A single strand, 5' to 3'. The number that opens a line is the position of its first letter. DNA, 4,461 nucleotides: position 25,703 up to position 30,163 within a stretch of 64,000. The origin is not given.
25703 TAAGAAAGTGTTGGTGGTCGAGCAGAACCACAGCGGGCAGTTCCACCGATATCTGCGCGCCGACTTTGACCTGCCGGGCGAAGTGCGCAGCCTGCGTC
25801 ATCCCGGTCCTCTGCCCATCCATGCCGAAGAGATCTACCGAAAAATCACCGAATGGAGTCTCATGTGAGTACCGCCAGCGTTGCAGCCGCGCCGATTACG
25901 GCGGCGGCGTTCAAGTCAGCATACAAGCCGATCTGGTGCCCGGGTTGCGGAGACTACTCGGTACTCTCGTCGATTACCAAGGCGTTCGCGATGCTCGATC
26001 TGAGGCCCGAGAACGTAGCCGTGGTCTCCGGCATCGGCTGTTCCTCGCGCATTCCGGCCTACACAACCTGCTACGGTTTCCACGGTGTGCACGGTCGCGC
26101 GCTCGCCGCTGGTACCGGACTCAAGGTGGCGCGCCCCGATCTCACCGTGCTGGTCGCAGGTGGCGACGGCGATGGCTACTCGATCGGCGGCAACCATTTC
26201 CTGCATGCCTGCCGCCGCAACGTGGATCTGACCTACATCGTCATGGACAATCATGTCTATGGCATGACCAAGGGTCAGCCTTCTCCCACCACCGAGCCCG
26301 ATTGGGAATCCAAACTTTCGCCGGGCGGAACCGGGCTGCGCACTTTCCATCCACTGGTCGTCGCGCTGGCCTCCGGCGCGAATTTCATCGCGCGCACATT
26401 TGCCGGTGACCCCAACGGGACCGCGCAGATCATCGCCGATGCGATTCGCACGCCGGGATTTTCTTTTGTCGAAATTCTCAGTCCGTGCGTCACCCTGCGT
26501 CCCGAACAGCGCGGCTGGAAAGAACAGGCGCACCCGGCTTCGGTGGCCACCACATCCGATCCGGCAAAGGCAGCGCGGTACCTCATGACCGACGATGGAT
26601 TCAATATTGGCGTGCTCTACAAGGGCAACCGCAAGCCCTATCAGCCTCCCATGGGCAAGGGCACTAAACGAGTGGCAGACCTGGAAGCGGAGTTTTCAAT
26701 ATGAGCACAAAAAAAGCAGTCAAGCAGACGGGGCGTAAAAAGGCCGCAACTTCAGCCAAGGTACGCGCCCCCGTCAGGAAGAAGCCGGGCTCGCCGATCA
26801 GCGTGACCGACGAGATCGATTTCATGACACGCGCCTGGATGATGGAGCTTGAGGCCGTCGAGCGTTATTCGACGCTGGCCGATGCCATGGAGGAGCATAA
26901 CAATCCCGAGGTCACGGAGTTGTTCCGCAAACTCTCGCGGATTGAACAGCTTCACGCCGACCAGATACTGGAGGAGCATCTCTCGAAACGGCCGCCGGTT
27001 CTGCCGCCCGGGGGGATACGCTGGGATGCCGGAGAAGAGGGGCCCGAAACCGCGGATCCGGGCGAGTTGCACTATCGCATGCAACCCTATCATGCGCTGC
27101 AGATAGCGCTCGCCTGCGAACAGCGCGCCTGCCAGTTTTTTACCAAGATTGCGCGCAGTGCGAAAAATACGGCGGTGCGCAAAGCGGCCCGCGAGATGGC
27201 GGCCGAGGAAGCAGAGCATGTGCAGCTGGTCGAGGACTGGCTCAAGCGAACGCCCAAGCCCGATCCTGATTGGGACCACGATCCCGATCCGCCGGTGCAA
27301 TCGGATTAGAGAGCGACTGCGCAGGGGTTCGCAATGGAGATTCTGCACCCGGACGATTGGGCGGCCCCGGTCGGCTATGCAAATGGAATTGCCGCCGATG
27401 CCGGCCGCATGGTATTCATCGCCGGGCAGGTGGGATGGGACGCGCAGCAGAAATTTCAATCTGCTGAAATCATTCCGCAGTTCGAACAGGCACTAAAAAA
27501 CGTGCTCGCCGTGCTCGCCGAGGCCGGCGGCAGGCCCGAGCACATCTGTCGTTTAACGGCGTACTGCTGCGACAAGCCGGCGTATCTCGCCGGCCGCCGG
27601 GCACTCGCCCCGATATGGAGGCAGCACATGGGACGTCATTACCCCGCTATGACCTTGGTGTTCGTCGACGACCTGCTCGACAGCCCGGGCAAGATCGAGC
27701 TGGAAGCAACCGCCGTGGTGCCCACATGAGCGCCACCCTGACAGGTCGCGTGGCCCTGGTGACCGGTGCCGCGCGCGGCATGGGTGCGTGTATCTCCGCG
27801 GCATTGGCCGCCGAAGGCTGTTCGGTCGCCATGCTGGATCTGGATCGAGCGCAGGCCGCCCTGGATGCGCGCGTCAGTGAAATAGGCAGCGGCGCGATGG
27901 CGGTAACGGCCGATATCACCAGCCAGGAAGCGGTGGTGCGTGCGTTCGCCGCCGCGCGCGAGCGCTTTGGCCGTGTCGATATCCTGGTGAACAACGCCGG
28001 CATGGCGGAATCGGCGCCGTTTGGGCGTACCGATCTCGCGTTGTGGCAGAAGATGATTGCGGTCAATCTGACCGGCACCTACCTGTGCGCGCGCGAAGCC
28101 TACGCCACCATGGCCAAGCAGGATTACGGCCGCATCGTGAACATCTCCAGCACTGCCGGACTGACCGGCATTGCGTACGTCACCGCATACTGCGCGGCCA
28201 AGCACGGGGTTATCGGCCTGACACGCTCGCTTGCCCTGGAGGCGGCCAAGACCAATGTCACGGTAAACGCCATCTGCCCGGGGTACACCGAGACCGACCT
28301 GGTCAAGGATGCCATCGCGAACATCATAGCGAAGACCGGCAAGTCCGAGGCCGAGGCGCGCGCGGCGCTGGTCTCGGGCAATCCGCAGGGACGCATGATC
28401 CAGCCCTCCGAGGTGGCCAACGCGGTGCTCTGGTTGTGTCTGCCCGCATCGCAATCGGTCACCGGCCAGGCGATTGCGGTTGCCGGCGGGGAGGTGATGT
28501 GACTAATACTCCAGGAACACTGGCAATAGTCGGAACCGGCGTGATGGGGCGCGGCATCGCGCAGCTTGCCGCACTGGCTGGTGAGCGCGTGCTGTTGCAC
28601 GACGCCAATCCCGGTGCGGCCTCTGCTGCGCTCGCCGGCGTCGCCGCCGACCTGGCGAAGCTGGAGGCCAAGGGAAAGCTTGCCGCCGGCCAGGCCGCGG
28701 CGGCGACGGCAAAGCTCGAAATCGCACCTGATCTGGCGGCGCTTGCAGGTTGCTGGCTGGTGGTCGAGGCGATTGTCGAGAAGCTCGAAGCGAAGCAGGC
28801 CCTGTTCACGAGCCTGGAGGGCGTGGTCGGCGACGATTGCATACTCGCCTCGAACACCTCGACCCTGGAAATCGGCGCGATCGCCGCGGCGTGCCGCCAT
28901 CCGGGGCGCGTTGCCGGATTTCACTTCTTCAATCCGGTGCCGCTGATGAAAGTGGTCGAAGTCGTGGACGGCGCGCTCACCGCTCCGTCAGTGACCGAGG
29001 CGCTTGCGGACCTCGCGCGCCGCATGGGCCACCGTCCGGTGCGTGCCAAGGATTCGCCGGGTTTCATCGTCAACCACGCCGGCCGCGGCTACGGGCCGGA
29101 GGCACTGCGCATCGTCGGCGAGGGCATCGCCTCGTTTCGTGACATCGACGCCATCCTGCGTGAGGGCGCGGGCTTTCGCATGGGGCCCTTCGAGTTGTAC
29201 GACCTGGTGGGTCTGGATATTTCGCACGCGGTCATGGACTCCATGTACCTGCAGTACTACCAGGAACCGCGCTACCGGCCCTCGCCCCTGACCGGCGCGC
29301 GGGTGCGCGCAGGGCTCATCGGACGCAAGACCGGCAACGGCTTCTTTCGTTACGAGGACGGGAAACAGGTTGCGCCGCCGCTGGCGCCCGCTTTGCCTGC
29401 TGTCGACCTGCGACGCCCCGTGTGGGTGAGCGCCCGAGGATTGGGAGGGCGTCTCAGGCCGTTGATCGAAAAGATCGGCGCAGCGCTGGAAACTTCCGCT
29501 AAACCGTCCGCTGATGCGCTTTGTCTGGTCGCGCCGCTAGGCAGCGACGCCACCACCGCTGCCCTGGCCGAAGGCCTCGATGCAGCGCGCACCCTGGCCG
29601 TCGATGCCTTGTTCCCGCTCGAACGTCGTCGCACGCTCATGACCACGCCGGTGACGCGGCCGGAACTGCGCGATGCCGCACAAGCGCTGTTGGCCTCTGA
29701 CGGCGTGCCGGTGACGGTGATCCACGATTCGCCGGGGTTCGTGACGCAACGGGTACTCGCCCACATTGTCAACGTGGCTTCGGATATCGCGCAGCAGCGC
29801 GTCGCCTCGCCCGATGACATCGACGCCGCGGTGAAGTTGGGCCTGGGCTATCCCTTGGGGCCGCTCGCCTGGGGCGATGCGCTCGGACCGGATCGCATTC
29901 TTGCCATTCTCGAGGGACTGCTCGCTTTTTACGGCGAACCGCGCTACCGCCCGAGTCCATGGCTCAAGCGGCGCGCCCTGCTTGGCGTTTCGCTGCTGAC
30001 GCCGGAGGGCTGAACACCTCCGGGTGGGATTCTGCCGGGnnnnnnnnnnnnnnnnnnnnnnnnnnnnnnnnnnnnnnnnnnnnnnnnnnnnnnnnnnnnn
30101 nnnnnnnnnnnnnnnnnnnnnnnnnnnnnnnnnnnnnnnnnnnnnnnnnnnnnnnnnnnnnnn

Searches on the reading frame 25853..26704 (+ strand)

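Call 74: search_protein_families(library=pfam, proteins=[window:25853-26704:+], max_evalue=0.0001)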
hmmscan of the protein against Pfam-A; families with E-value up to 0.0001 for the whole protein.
window:25853-26704:+ (283 aa): 1 family
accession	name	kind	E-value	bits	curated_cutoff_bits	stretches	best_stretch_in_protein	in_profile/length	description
PF02775.26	TPP_enzyme_C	-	3.2e-27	95.6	21.9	1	61-208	2-151/151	Thiamine pyrophosphate enzyme, C-terminal TPP binding domain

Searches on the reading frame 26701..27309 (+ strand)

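Call 74: search_protein_families(library=pfam, proteins=[window:26701-27309:+], max_evalue=0.0001)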
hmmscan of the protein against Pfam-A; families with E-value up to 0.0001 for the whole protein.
window:26701-27309:+ (202 aa): 2 families
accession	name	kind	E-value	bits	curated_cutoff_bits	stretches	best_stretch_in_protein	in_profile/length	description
PF02915.23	Rubrerythrin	-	5.6e-16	59.6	22.8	2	40-91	1-51/137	Rubrerythrin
PF13668.12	Ferritin_2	-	1.4e-06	28.9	24.7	1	132-193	5-76/138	Ferritin-like domain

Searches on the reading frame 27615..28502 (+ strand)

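Call 74: search_protein_families(library=pfam, proteins=[window:27615-28502:+], max_evalue=0.0001)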
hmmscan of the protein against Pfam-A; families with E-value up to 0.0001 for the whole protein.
window:27615-28502:+ (295 aa): 4 families
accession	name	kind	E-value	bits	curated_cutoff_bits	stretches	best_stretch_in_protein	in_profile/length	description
PF00106.31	adh_short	-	1.5e-59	201.2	26.6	1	45-233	1-190/195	short chain dehydrogenase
PF13561.12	adh_short_C2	-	1.5e-58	198.7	27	1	51-292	1-234/236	Enoyl-(Acyl carrier protein) reductase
PF08659.16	KR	-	5.3e-11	43.2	22.6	1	47-199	3-156/180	KR domain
PF23441.1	SDR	-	1.2e-06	28.6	27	1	44-292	7-254/258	SDR-like rossmann domain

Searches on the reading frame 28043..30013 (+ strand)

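Call 44: search_protein_families(library=pfam, proteins=[window:28043-30013:+], max_evalue=0.001)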
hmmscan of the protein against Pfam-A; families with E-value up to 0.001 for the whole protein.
window:28043-30013:+ (656 aa): 2 families
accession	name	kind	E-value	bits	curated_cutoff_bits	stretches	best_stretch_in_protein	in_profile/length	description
PF02737.24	3HCDH_N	-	5.3e-55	186.6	22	1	160-337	2-179/180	3-hydroxyacyl-CoA dehydrogenase, NAD binding domain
PF00725.27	3HCDH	-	3.8e-51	172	22.1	2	340-437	1-97/97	3-hydroxyacyl-CoA dehydrogenase, C-terminal domain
